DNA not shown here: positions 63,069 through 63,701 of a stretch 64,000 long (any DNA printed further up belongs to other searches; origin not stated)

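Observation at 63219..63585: Stand-alone single-repeat TBP: half of a TATA-binding protein with its own promoter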

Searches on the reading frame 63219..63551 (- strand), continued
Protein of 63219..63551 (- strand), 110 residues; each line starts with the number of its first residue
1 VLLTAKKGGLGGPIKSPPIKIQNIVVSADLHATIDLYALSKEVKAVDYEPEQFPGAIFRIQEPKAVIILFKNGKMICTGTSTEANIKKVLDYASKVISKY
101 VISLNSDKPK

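Call 40: find_homologous_proteins(query=L005:3238-3522:-)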
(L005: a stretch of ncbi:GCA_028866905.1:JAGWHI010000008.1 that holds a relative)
Query L005:3238-3522:- (94 aa): 234 proteins with E <= 0.001 among 238 candidates; the best 120 are listed.
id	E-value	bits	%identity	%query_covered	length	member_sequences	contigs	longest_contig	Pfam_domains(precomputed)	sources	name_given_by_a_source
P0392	4.5e-51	188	97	98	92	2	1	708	PF01157.25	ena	-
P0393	8.3e-49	181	87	100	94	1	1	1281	PF01157.25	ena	-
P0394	7.1e-42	159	77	100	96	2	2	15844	PF01157.25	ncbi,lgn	-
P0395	1.4e-40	155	79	100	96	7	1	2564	PF01157.25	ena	-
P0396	2.3e-40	154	74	100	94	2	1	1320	PF01157.25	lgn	-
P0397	2.8e-40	154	74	100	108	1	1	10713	PF01157.25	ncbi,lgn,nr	ncbi:MAG: hypothetical protein M1504_02925 [Candidatus Marsarchaeota archaeon]|nr:hypothetical prote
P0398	3.8e-40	153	76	100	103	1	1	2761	PF01157.25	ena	-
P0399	4.3e-40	153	71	100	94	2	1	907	PF01157.25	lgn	-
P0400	4.5e-40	153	74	99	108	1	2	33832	PF01157.25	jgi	jgi:large subunit ribosomal protein L21e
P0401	5.4e-40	153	74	100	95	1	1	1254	PF01157.25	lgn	-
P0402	9.1e-40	152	73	99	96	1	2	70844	PF01157.25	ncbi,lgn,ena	-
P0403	1.1e-39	152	75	99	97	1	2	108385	PF01157.25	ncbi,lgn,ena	-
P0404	1.9e-39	151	74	100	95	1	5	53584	PF01157.25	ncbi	-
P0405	2.5e-39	151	73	100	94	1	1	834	PF01157.25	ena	-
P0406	2.6e-39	151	68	100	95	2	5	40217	PF01157.25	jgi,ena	-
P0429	6.2e-38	146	71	100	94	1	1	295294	PF01157.25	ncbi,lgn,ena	-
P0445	3.7e-37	144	69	99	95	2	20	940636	PF01157.25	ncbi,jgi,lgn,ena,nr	ncbi:MAG: 50S ribosomal protein L21e [Candidatus Marsarchaeota archaeon]|jgi:large subunit ribosomal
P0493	5.0e-35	137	67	99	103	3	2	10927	PF01157.25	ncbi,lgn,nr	ncbi:MAG: hypothetical protein KGH58_03005 [Candidatus Micrarchaeota archaeon]|nr:hypothetical prote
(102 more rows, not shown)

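Call 41: find_encoding_contigs(protein=P0445, flank=10000, max_places=1)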
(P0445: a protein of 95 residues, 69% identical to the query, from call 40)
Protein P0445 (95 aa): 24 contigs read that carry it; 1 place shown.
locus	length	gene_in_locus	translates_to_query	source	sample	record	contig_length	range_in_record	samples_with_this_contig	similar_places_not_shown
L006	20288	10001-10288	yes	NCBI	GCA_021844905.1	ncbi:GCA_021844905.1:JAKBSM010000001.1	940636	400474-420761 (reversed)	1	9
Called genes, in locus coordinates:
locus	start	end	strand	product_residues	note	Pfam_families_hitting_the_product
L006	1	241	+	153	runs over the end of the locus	PF00572:Ribosomal_L13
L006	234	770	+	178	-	PF00380:Ribosomal_S9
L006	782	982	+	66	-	PF01194:RNA_pol_N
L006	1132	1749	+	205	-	PF00318:Ribosomal_S2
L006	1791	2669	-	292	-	PF01040:UbiA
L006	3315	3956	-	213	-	-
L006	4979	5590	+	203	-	-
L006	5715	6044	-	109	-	PF00892:EamA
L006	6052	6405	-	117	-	PF00892:EamA, PF10639:TMEM234 (faint)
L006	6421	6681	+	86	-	-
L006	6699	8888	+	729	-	PF01751:Toprim, PF01131:Topoisom_bac, PF01396:Zn_ribbon_Top1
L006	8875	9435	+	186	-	PF01135:PCMT (weak), PF08704:GCD14, PF00398:RrnaAD (weak), PF13847:Methyltransf_31, PF08241:Methyltransf_11, PF13649:Methyltransf_25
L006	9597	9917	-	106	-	PF00352:TBP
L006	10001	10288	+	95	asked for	PF01157:Ribosomal_L21e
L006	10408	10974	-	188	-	PF01015:Ribosomal_S3Ae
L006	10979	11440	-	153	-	PF08069:Ribosomal_S13_N, PF00312:Ribosomal_S15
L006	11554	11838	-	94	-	PF01938:TRAM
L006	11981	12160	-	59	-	-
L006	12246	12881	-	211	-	PF00702:Hydrolase, PF13419:HAD_2, PF13242:Hydrolase_like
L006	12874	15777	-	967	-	PF00133:tRNA-synt_1, PF09334:tRNA-synt_1g, PF13603:tRNA-synt_1_2, PF01406:tRNA-synt_1e (weak), PF09334:tRNA-synt_1g, PF08264:Anticodon_1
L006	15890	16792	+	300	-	-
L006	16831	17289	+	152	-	PF26602:HVO_2718_N (weak), PF24250:HVO_2718 (weak), PF01381:HTH_3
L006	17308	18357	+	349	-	PF00752:XPG_N, PF00867:XPG_I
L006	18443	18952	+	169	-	PF00011:HSP20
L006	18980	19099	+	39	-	-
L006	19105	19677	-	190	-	-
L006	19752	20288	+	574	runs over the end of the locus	PF00633:HHH (faint), PF14716:HHH_8, PF12836:HHH_3 (weak), PF14520:HHH_5 (weak), PF14791:DNA_pol_B_thumb, PF02811:PHP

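Call 42: find_encoding_contigs(protein=P0429, flank=10000, max_places=1)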
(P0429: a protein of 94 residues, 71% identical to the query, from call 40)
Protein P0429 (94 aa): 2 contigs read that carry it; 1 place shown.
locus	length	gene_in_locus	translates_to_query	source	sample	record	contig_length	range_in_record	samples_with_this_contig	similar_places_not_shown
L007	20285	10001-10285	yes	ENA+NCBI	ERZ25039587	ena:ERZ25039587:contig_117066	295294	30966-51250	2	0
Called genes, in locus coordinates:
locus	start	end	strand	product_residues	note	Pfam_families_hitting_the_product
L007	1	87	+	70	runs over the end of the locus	PF01938:TRAM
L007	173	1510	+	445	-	PF00133:tRNA-synt_1, PF09334:tRNA-synt_1g, PF13603:tRNA-synt_1_2 (faint)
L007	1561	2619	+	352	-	PF00133:tRNA-synt_1, PF08264:Anticodon_1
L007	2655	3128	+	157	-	PF08069:Ribosomal_S13_N, PF00312:Ribosomal_S15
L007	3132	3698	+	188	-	PF01015:Ribosomal_S3Ae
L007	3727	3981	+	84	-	PF03083:MtN3_slv, PF04193:PQ-loop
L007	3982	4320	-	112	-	-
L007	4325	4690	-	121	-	PF00892:EamA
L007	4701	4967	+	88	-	-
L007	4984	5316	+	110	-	-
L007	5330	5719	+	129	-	PF01131:Topoisom_bac (weak)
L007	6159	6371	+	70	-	PF01131:Topoisom_bac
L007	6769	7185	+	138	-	PF01396:Zn_ribbon_Top1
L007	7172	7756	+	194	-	PF08704:GCD14, PF13847:Methyltransf_31, PF08241:Methyltransf_11, PF08242:Methyltransf_12 (faint), PF13649:Methyltransf_25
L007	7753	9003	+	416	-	PF05317:Thermopsin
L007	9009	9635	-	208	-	PF13238:AAA_18 (weak)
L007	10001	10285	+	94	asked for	PF01157:Ribosomal_L21e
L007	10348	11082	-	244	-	-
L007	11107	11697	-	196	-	PF04919:DUF655, PF14579:HHH_6 (faint)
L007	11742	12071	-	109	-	PF03874:RNA_pol_Rpb4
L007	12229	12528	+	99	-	PF05239:PRC (weak)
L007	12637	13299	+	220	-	PF02223:Thymidylate_kin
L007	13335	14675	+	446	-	PF00464:SHMT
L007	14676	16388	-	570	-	PF02511:Thy1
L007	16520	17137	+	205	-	PF02223:Thymidylate_kin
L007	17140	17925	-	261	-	PF00142:Fer4_NifH (faint), PF01656:CbiA, PF02374:ArsA_ATPase (faint), PF06564:CBP_BcsQ (faint), PF09140:MipZ (faint), PF10609:ParA, PF13614:AAA_31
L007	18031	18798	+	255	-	-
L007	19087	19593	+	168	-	-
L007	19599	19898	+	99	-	-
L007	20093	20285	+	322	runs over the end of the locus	-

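Call 44: find_encoding_contigs(protein=window:63219-63551:-, flank=10000, max_places=5)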
Protein window:63219-63551:- (110 aa): no gene with exactly this product is on record in the collection.

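Call 45: find_encoding_contigs(protein=window:63222-63548:-, flank=10000, max_places=5)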
Protein seq(109 aa) (109 aa): no gene with exactly this product is on record in the collection.

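Call 50: find_encoding_contigs(protein=P0034, flank=6000, max_places=1)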
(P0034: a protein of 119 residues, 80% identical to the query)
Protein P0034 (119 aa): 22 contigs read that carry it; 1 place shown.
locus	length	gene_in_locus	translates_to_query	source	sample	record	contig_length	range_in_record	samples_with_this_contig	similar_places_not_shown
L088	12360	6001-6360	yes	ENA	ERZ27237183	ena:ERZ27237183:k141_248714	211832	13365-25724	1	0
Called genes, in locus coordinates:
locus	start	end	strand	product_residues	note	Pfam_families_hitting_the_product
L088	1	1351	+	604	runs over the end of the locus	PF00662:Proton_antipo_N (weak), PF00361:Proton_antipo_M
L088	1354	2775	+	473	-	PF00361:Proton_antipo_M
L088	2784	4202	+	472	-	PF00361:Proton_antipo_M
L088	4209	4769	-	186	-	-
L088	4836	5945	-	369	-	PF01494:FAD_binding_3 (weak)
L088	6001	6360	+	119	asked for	PF00352:TBP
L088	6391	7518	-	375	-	PF13439:Glyco_transf_4, PF00534:Glycos_transf_1, PF13692:Glyco_trans_1_4, PF20706:GT4-conflict (weak), PF13524:Glyco_trans_1_2 (weak)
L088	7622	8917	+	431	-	PF02881:SRP54_N, PF00448:SRP54, PF01656:CbiA, PF02978:SRP_SPB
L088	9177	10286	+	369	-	PF03193:RsgA_GTPase (faint), PF01926:MMR_HSR1, PF02421:FeoB_N, PF16897:MMR_HSR1_Xtn, PF02824:TGS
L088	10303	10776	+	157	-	-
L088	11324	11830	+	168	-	-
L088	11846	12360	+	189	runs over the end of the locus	-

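Call 69: search_protein_families(library=pfam, proteins=[L006:9597-9917:-, P0268], max_evalue=0.001)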
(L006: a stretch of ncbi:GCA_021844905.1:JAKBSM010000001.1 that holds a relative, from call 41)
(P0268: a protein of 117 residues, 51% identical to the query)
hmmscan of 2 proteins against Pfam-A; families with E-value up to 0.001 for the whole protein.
L006:9597-9917:- (106 aa): 1 family
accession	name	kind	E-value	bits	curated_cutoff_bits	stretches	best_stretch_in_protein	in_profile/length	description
PF00352.27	TBP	-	9.1e-25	86.8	22.9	1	21-101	2-84/85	Transcription factor TFIID (or TATA-binding protein, TBP)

P0268 (117 aa): 1 family
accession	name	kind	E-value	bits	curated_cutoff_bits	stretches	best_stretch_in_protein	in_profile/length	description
PF00352.27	TBP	-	2.4e-25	88.6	22.9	1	21-102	2-85/85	Transcription factor TFIID (or TATA-binding protein, TBP)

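Call 70: find_encoding_contigs(protein=P0034, flank=1500, max_places=10)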
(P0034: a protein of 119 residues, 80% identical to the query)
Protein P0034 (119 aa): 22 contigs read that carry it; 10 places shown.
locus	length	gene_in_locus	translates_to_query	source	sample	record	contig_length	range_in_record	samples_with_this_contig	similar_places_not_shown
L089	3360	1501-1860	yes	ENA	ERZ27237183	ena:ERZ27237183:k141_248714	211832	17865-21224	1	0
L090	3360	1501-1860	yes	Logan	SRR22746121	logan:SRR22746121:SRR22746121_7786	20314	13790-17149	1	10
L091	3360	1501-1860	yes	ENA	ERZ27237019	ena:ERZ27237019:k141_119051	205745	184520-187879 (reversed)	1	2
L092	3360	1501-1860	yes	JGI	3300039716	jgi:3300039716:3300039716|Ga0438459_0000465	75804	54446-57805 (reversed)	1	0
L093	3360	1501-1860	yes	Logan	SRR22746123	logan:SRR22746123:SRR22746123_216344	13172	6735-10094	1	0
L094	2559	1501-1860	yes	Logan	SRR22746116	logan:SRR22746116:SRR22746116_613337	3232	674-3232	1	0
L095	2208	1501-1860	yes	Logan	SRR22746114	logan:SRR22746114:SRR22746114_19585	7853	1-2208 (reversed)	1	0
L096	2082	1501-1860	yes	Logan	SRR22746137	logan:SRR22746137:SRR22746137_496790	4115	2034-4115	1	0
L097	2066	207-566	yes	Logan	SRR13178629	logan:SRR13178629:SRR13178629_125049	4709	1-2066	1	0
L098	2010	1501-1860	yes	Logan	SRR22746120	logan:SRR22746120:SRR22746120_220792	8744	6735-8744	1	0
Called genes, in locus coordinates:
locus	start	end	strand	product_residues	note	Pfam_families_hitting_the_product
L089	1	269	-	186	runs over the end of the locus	-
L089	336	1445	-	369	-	PF01494:FAD_binding_3 (weak)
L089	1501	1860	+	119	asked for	PF00352:TBP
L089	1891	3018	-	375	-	PF13439:Glyco_transf_4, PF00534:Glycos_transf_1, PF13692:Glyco_trans_1_4, PF20706:GT4-conflict (weak), PF13524:Glyco_trans_1_2 (weak)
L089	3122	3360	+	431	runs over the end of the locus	PF02881:SRP54_N, PF00448:SRP54, PF01656:CbiA, PF02978:SRP_SPB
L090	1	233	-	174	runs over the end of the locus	-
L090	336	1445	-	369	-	PF01494:FAD_binding_3 (weak)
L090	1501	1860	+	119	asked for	PF00352:TBP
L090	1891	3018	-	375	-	PF13439:Glyco_transf_4, PF00534:Glycos_transf_1, PF13692:Glyco_trans_1_4, PF20706:GT4-conflict (weak), PF13524:Glyco_trans_1_2 (weak)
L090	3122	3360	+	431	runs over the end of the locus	PF02881:SRP54_N, PF00448:SRP54, PF01656:CbiA, PF02978:SRP_SPB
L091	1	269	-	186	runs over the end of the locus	-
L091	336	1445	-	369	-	PF01494:FAD_binding_3 (weak)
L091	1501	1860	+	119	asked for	PF00352:TBP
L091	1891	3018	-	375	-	PF13439:Glyco_transf_4, PF00534:Glycos_transf_1, PF13692:Glyco_trans_1_4, PF20706:GT4-conflict (weak), PF13524:Glyco_trans_1_2 (weak)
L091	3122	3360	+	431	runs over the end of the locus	PF02881:SRP54_N, PF00448:SRP54, PF01656:CbiA, PF02978:SRP_SPB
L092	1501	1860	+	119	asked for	PF00352:TBP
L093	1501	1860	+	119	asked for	PF00352:TBP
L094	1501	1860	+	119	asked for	PF00352:TBP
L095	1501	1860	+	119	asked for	PF00352:TBP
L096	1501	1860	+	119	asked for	PF00352:TBP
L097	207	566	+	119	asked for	PF00352:TBP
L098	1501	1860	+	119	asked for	PF00352:TBP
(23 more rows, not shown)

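Call 71: predict_structure(alignment_id=A3)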
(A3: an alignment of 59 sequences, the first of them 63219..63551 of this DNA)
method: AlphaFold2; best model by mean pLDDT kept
length: 110 residues; sequences in the alignment: 59
mean_pLDDT: 85.4   pTM: 0.68
mean pLDDT of the five models: 85.4, 83.8, 82.3, 81.4, 78.0
residues with pLDDT >= 90: 72; 70-90: 19; 50-70: 17; < 50: 2
segments of 3 or more residues with pLDDT < 50: none
pLDDT, mean of each block of 10 residues (from residue 1): 55 72 88 94 94 93 94 93 92 93 70
secondary structure, 60 per line:
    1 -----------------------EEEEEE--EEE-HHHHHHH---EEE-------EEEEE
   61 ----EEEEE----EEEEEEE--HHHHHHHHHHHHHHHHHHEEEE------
elements in order: E24-29 E32-34 H36-42 E46-48 E56-60 E65-69 E74-80 H83-100 E101-104

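Call 74: fold_search(model_id=the predicted structure, library=pdb)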
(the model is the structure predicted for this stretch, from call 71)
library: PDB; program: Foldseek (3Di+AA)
matches with E <= 10: 933; with E <= 0.001: 44
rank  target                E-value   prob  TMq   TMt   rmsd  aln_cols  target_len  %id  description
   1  1mp9_A                6.9e-08  1.00  0.63  0.37   6.7       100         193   36  TBP from a mesothermophilic archaeon, Sulfolobus acidocaldarius (released 2003-11-04)
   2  1cdw_A                7.3e-08  1.00  0.71  0.44   0.7        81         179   32  HUMAN TBP CORE DOMAIN COMPLEXED WITH DNA (released 1996-12-23)
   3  1qna_A                1.7e-07  1.00  0.70  0.43   0.9        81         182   37  Crystal structure of the T(-30) Adenovirus major late promoter TATA box variant bound to wild-type TBP (Arabidopsis th (released 2000-02-07)
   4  3eik_A                1.9e-07  1.00  0.71  0.44   0.7        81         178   34  double stranded DNA binding protein (released 2009-09-22)
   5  1qn5_B                1.9e-07  1.00  0.71  0.42   0.8        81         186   36  Crystal structure of the G(-26) Adenovirus major late promoter TATA box variant bound to wild-type TBP (Arabidopsis th (released 2000-02-07)
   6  1mp9_B                2.0e-07  1.00  0.62  0.38   6.1        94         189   35  TBP from a mesothermophilic archaeon, Sulfolobus acidocaldarius (released 2003-11-04)
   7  3eik_B                2.5e-07  1.00  0.72  0.45   0.8        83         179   34  double stranded DNA binding protein (released 2009-09-22)
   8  1qn7_A                2.5e-07  1.00  0.71  0.42   0.9        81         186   37  Crystal structure of the T(-27) Adenovirus major late promoter TATA box variant bound to wild-type TBP (Arabidopsis th (released 2000-02-07)
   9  1ytb_A                2.5e-07  1.00  0.70  0.43   1.1        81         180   36  CRYSTAL STRUCTURE OF A YEAST TBP/TATA-BOX COMPLEX (released 1995-01-26)
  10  6uep_B                2.5e-07  1.00  0.68  0.40   1.1        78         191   35  Structure of A. thaliana TBP bound to a DNA site with a C-C mismatch (released 2020-09-02)
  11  2z8u_B                2.9e-07  1.00  0.70  0.45   2.1        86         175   40  Methanococcus jannaschii TBP (released 2008-08-26)
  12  1vok_B                3.1e-07  1.00  0.72  0.42   0.8        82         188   36  ARABIDOPSIS THALIANA TBP (DIMER) (released 1996-11-08)
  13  1qne_B                3.1e-07  1.00  0.67  0.40   1.2        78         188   35  Crystal structure of the Adenovirus major late promoter TATA box bound to wild-type TBP (Arabidopsis thaliana TBP isof (released 2000-02-07)
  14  1c9b_B                3.3e-07  1.00  0.71  0.44   0.8        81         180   32  CRYSTAL STRUCTURE OF A HUMAN TBP CORE DOMAIN-HUMAN TFIIB CORE DOMAIN COMPLEX BOUND TO AN EXTENDED, MODIFIED ADENOVIRAL (released 2000-01-10)
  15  1qn3_A                3.5e-07  1.00  0.69  0.42   1.2        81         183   36  Crystal structure of the C(-25) Adenovirus major late promoter TATA box variant bound to wild-type TBP (Arabidopsis th (released 2000-02-06)
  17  1pcz_A                3.5e-07  1.00  0.65  0.40   1.8        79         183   39  STRUCTURE OF TATA-BINDING PROTEIN (released 1997-01-11)
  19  2z8u_A                4.2e-07  1.00  0.70  0.47   2.2        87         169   39  Methanococcus jannaschii TBP (released 2008-08-26)
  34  2z8u_P                1.2e-06  1.00  0.70  0.45   2.0        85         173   40  Methanococcus jannaschii TBP (released 2008-08-26)
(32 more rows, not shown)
